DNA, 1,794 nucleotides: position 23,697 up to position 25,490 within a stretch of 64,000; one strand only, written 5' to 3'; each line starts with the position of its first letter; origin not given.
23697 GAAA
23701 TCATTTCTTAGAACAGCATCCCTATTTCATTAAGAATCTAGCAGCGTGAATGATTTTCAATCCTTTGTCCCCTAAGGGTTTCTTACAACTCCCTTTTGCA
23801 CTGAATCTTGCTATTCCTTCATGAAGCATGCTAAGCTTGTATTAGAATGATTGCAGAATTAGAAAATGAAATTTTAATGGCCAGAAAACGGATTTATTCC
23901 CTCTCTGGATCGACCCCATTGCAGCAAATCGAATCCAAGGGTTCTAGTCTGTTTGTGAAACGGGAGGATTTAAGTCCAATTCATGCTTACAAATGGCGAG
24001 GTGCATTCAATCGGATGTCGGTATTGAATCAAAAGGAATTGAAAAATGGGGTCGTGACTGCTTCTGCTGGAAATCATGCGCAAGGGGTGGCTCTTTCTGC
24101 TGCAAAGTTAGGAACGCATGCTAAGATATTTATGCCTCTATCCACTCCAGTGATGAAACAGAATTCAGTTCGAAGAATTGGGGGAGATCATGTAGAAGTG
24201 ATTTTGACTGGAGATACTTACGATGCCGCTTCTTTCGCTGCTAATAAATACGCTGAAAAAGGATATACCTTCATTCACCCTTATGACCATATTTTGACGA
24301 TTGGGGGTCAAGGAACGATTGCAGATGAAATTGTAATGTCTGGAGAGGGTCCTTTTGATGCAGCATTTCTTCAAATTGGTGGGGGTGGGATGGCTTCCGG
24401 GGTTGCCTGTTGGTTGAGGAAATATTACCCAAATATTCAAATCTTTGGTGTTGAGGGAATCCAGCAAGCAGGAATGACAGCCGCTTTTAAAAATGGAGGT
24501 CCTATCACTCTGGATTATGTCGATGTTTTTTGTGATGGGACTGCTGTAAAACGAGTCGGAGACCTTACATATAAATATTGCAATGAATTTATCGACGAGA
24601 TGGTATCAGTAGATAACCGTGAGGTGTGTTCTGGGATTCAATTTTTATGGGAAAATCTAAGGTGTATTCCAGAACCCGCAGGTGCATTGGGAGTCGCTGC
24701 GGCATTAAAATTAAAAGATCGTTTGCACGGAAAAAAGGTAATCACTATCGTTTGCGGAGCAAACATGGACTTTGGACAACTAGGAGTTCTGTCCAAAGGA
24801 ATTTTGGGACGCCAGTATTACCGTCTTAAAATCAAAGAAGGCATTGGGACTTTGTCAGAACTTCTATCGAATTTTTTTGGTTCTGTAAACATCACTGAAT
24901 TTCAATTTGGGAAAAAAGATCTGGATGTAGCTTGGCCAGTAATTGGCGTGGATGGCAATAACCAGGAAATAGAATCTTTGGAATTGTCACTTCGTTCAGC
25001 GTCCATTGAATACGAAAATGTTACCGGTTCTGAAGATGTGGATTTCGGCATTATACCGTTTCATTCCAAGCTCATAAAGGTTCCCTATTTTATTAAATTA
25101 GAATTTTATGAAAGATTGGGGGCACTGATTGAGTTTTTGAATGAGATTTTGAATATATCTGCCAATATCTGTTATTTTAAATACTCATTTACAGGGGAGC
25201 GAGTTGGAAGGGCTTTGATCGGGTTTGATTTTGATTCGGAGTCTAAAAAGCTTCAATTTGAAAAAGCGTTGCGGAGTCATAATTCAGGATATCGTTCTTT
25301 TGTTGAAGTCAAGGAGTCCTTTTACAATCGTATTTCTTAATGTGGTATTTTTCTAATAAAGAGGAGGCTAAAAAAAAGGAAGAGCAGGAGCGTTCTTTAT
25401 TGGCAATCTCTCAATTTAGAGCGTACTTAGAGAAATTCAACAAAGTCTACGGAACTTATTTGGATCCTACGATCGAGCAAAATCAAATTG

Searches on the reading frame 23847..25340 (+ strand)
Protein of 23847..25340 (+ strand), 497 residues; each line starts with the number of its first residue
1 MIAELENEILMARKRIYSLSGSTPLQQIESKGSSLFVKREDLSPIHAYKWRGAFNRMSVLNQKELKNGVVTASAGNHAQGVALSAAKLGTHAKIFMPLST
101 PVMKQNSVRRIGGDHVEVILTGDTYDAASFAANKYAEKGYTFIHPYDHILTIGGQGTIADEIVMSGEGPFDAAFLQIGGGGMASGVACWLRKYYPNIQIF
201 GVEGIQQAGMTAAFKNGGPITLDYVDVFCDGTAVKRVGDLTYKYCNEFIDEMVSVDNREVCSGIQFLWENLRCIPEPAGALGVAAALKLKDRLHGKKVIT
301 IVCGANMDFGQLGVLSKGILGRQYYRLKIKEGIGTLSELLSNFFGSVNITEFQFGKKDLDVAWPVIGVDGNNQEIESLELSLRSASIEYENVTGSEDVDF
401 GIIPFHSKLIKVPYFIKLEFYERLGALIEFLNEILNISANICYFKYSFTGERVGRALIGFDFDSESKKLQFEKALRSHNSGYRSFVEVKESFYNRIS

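Call 19: search_protein_families(library=ncbifam, proteins=[window:23847-25340:+], max_evalue=1e-10)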
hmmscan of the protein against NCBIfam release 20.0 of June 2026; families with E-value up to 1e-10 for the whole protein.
window:23847-25340:+ (497 aa): 21 families
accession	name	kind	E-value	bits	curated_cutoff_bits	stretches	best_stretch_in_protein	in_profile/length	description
NF006674.0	PRK09224.1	subfamily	2.6e-111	372.8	577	1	13-487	16-497/508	threonine ammonia-lyase IlvA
TIGR01124.1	ilvA_2Cterm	equivalog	7.3e-109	364.6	411.3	1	13-487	8-489/499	threonine ammonia-lyase, biosynthetic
NF006390.0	PRK08639.1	equivalog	2.9e-106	355.9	421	1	6-396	9-411/418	threonine ammonia-lyase IlvA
TIGR02079.1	THD1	equivalog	4.9e-102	341.8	440.55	1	8-396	2-403/410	threonine ammonia-lyase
NF009130.0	PRK12483.1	subfamily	8.8e-98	328.1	801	1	14-493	29-516/521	threonine ammonia-lyase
TIGR01127.1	ilvA_1Cterm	equivalog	1.9e-77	260.8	378.75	1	30-331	12-310/380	threonine ammonia-lyase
NF005600.0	PRK07334.1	equivalog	3.8e-69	233.3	496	1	18-340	24-349/408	threonine ammonia-lyase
NF006389.0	PRK08638.1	equivalog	4.1e-63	213.3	453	1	9-311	14-319/333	bifunctional threonine ammonia-lyase/L-serine ammonia-lyase TdcB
NF005292.0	PRK06815.1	equivalog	5.6e-62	209.6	371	1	4-309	3-310/320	threonine/serine dehydratase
NF005454.0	PRK07048.1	equivalog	8.9e-62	209.1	452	1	10-314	13-318/324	threo-3-hydroxy-L-aspartate ammonia-lyase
NF006094.0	PRK08246.1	subfamily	4.9e-58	197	331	1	5-311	6-308/310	serine/threonine dehydratase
NF005680.0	PRK07476.1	equivalog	8.4e-54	182.7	413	1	7-310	8-314/326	hydroxyectoine utilization dehydratase EutB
NF045641.2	BHydaspDhtseBhcB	equivalog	5.3e-52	176.9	550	1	7-312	5-310/312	beta-hydroxyaspartate dehydratase BhcB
TIGR02991.1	ectoine_eutB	equivalog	7.9e-47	159.8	413.35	1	8-309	5-308/317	hydroxyectoine utilization dehydratase EutB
NF005147.0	PRK06608.1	equivalog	7.4e-45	153.2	380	1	7-310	9-314/339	serine/threonine dehydratase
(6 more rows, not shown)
